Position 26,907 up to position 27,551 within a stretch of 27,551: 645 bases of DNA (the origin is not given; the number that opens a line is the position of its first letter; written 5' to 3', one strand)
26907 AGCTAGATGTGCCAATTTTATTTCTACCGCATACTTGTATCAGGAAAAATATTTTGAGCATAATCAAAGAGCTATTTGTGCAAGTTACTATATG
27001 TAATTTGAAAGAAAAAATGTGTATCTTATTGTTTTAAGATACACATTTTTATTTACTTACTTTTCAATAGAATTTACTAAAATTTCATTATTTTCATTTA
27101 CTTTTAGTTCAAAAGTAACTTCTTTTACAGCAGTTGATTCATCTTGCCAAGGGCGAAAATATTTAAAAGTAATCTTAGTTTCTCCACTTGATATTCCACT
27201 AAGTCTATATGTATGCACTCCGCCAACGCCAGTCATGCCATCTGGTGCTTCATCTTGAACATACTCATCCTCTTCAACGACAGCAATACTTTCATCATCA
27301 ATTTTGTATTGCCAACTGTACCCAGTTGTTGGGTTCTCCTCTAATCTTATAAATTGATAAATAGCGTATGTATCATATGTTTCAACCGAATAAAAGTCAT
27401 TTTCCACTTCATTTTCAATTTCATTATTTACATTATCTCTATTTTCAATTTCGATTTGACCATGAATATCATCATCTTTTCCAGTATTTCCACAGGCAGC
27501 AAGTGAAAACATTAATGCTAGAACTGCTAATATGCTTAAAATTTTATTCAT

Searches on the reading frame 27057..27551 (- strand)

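Call 17: search_protein_families(library=pfam, proteins=[window:27057-27551:-], max_evalue=0.01)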
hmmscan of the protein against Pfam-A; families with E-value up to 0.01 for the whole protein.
window:27057-27551:- (164 aa): 1 family
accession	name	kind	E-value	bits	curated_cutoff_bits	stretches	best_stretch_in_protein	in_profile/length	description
PF09394.16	Inhibitor_I42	-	2.3e-24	85.9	27.2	1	68-151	10-91/91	Chagasin family peptidase inhibitor I42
